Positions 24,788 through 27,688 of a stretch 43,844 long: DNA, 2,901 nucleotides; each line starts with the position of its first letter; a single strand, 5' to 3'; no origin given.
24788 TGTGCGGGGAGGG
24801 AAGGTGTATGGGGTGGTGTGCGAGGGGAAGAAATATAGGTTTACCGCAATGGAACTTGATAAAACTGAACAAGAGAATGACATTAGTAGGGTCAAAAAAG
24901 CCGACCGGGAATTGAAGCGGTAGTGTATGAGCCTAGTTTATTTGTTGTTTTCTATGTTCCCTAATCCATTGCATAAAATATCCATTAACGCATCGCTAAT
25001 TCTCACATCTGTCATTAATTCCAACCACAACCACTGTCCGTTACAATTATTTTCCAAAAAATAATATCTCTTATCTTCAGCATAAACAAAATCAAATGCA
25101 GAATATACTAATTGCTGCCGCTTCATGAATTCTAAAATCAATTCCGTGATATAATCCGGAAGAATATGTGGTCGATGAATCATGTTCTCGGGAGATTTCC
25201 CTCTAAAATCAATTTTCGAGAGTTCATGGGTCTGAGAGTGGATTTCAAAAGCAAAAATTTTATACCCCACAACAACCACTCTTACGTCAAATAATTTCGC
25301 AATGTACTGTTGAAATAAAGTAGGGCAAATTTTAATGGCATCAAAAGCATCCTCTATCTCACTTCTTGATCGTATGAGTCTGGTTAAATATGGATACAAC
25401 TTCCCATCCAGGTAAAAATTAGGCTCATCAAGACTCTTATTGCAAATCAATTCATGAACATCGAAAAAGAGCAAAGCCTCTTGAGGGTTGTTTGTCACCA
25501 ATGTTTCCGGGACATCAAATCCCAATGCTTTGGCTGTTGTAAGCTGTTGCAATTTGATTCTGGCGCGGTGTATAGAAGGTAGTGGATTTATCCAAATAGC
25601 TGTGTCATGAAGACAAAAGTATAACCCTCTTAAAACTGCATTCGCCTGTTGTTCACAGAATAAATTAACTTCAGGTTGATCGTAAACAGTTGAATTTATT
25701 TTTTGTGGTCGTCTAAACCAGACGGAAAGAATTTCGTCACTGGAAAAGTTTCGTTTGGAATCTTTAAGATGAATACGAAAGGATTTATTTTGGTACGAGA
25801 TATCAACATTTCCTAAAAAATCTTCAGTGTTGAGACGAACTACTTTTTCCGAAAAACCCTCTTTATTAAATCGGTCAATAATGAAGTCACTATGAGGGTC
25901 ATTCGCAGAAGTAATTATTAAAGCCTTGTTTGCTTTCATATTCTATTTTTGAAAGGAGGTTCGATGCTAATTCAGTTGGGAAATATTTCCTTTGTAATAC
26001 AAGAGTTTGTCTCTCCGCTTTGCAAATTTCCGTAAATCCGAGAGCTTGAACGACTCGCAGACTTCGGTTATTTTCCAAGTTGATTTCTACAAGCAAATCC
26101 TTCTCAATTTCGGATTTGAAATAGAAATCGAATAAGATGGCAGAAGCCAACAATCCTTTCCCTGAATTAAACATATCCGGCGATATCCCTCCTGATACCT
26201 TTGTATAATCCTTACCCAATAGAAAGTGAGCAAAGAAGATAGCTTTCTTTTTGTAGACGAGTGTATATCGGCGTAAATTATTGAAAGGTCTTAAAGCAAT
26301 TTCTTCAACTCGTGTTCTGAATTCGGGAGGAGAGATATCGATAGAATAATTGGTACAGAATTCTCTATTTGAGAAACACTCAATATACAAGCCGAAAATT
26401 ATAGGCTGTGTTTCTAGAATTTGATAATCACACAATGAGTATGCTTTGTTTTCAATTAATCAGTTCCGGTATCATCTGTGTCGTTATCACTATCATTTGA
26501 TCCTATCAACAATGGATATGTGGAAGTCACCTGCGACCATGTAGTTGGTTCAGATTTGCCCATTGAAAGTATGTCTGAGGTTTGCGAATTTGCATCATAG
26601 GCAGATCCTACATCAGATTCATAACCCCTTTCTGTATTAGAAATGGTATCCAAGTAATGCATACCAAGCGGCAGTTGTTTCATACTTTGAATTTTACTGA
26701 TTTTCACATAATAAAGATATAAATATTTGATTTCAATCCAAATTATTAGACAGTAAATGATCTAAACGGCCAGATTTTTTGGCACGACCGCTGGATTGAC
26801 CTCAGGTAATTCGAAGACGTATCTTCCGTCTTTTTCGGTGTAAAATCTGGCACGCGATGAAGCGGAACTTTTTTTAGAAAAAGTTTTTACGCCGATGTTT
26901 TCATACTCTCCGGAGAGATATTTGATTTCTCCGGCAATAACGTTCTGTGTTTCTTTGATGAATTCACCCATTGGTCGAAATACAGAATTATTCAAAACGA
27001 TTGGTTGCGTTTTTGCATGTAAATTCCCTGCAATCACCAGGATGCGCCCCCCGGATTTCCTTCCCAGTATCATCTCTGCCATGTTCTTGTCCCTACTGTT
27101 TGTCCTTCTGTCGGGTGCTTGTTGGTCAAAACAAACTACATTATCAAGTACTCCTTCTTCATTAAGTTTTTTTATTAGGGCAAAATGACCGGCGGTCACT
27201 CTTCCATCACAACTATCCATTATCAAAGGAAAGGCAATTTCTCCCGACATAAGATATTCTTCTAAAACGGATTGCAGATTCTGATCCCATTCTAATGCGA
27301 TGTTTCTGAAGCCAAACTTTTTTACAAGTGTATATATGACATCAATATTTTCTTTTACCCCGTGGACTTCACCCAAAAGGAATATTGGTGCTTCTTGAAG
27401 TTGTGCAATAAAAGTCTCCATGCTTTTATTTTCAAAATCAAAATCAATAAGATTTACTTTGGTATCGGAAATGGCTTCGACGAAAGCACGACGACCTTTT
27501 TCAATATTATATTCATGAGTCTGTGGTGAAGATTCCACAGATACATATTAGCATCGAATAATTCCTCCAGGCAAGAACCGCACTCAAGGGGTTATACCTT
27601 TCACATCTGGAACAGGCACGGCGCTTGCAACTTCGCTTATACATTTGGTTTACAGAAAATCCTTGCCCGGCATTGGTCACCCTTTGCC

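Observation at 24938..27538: Microviridin-like ATP-grasp RiPP cluster with an unusual ChaN/TIKI-family partner, carried as AT-rich cargo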

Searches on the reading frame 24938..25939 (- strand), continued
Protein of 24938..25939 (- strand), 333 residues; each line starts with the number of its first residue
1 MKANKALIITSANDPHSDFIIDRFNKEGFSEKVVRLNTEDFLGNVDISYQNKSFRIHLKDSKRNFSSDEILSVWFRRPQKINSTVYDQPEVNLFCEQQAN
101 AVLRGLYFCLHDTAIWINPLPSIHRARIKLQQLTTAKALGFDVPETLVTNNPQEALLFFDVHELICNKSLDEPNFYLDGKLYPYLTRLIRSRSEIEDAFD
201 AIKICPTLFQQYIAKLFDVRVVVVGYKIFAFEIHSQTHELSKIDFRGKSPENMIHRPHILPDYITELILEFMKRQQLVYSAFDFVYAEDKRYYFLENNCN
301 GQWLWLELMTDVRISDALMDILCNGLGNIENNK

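Call 36: find_related_loci(query=A1, collection=genome_contigs, flank=6000)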
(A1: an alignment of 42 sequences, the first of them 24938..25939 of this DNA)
Query A1 (333 aa) in genome_contigs; peptide patterns used: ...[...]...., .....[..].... (x = any residue, [..] = any of these).
97 stretches matched a pattern; 55 encode a relative of the query (tblastn E <= 1e-3); 54 distinct loci.
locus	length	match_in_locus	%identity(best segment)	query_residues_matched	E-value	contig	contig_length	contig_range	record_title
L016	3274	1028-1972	49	6-322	2e-106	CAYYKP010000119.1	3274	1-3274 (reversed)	MAG TPA_asm: uncultured Caldisericales bacterium isolate binchicken_co164_39 genome assembly, contig: NODE_19987_length_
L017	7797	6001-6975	47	1-327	1e-103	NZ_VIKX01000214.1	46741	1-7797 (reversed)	Dolichospermum sp. UHCC 0259 scaffold214_cov0, whole genome shotgun sequence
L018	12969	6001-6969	50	1-322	1e-101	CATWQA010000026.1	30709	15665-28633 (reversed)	MAG TPA_asm: uncultured Eubacteriales bacterium isolate ERR9578194_bin.17_MetaWRAP_v1.3_MAG genome assembly, contig: ERZ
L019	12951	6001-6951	48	1-319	1e-96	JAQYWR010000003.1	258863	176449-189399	MAG: Nostoc sp. S4 S4_NODE_4_length_258863_cov_14.4319, whole genome shotgun sequence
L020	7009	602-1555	45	4-322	8e-92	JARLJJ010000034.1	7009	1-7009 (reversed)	MAG: Formivibrio sp. isolate MAG_CA269 MetaCoAG_Bin_269_Anoxic_k141_100423, whole genome shotgun sequence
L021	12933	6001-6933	46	1-312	1e-88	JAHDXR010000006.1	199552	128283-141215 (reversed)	MAG: Hyphomonadaceae bacterium isolate PRO2 NODE_200_length_199552_cov_287.502684, whole genome shotgun sequence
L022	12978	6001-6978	42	1-327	6e-84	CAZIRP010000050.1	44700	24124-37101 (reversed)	MAG TPA_asm: uncultured Caldilineaceae bacterium isolate SRP329715_co2_299 genome assembly, contig: NODE_1719_length_447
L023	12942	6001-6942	42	4-319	5e-83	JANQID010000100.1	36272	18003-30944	MAG: Chloroflexaceae bacterium isolate PL24a_bin.39 k99_486195, whole genome shotgun sequence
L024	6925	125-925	49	53-322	2e-82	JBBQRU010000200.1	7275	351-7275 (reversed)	MAG: Cyanophyceae cyanobacterium isolate Co_metawrap_1709 Cmw_1709_k141_26718034_length_7275_cov_11.9877, whole genome s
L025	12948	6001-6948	36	7-322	7e-65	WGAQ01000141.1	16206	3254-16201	MAG: candidate division WOR-3 bacterium isolate S143_66 k151_473977, whole genome shotgun sequence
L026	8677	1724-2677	34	7-324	2e-58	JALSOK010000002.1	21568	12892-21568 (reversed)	MAG: candidate division WOR-3 bacterium isolate 356-284_metabat1_scaf2bin.111 356-284_scaffold_1024_c1, whole genome sho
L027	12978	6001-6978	43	1-328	2e-81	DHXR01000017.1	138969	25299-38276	MAG TPA_asm: Mucilaginibacter sp. UBA5151 UBA5151_contig_1517, whole genome shotgun sequence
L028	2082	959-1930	35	5-325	3e-52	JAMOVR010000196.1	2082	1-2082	MAG: Candidatus Heimdallarchaeota archaeon isolate PIR-30_metabat2_scaf2bin.046 PIR-30_scaffold_35993_c1, whole genome s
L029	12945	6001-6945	34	7-316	3e-49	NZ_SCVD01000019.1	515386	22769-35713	MAG: Phenylobacterium sp. isolate GW715_bin.37 GW715_bin.37-54673, whole genome shotgun sequence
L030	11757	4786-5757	33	1-322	4e-48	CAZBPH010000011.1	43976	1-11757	MAG TPA_asm: uncultured Heliobacteriaceae bacterium isolate binchicken_co245_98 genome assembly, contig: NODE_638_length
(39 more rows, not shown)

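Call 71: list_cluster_members(proteins=[window:24938-25939:-, window:26762-27538:-, window:41591-43027:-, window:40586-41578:+, P0052, P0003])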
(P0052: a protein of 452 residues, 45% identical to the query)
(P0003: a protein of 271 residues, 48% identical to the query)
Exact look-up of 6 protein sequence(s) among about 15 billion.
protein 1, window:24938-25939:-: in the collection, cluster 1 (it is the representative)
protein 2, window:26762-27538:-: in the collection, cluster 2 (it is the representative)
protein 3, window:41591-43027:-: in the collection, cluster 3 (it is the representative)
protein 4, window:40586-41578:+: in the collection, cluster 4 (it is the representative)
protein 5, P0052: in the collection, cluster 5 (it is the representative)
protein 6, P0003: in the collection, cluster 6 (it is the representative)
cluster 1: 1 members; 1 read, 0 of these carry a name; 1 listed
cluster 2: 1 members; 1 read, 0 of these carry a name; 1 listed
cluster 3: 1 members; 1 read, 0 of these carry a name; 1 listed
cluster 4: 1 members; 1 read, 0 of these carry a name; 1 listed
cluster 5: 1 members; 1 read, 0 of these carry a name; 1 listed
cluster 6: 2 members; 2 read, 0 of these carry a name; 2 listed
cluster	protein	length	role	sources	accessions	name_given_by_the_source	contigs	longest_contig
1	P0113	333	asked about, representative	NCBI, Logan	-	-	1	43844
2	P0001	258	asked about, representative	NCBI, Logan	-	-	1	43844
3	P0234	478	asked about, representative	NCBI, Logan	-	-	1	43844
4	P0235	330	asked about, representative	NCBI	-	-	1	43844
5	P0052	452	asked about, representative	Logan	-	-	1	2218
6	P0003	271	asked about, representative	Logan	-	-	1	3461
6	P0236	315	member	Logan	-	-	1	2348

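Call 82: find_encoding_contigs(protein=P0114, flank=4000, max_places=2)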
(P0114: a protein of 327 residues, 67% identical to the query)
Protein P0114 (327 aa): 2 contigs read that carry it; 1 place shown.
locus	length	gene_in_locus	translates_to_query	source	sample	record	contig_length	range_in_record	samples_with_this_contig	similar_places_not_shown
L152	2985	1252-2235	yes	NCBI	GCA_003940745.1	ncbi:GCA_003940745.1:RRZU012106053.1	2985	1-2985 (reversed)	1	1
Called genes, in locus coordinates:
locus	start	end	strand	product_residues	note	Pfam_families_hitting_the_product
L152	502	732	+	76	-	-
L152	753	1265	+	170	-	-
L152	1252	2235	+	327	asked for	PF21068:ATPgraspMvdD (weak), PF08443:RimK (weak)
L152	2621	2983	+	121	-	?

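Call 83: find_encoding_contigs(protein=P0118, flank=4000, max_places=2)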
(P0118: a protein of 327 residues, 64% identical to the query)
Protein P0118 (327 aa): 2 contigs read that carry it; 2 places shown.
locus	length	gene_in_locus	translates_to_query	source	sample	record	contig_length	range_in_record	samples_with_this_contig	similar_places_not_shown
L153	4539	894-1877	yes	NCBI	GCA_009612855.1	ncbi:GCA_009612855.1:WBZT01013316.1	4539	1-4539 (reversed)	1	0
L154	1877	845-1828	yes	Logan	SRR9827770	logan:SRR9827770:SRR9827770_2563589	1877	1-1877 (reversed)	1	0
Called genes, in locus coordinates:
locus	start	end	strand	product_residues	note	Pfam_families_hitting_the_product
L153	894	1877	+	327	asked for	PF21068:ATPgraspMvdD, PF08443:RimK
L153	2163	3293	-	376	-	PF14319:Zn_Tnp_IS91, PF04986:Y2_Tnp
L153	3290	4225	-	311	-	PF13495:Phage_int_SAM_4, PF00589:Phage_integrase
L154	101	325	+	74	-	-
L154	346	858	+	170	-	-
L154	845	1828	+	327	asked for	PF21068:ATPgraspMvdD, PF08443:RimK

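Call 84: find_encoding_contigs(protein=P0120, flank=5000, max_places=2)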
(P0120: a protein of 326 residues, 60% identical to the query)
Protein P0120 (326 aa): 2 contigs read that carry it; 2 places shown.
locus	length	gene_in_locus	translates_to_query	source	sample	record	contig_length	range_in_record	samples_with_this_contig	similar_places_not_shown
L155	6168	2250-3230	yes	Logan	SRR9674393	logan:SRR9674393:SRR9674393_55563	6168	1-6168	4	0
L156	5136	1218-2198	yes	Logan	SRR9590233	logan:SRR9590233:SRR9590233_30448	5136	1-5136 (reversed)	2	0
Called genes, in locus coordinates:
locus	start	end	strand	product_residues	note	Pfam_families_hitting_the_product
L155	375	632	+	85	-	-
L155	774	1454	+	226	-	-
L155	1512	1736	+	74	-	-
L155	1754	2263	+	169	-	-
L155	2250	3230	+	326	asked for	PF21068:ATPgraspMvdD, PF08443:RimK (faint)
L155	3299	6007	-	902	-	PF00675:Peptidase_M16, PF05193:Peptidase_M16_C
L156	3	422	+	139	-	?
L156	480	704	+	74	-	-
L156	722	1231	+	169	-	-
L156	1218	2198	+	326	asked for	PF21068:ATPgraspMvdD, PF08443:RimK (faint)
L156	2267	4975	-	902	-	PF00675:Peptidase_M16, PF05193:Peptidase_M16_C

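Call 88: find_encoding_contigs(protein=P0231, flank=3000, max_places=2)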
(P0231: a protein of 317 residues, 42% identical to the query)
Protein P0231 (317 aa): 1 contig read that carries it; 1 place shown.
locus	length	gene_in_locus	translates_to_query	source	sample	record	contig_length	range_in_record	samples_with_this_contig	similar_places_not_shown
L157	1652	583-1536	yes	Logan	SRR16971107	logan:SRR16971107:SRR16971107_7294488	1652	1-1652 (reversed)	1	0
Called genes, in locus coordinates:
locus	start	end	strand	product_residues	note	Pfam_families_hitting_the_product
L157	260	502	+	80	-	-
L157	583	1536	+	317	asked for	PF21068:ATPgraspMvdD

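Call 99: search_protein_families(library=padloc, proteins=[window:24938-25939:-], max_evalue=0.001)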
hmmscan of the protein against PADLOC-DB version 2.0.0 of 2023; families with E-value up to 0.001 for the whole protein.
window:24938-25939:- (333 aa): 0 families

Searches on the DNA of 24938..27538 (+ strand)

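Call 103: search_dna_similar(query=window:24938-27538:+, collection=plasmids, mode=distant, max_rows=10)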
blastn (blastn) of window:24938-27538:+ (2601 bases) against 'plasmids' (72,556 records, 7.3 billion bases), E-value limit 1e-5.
No match.
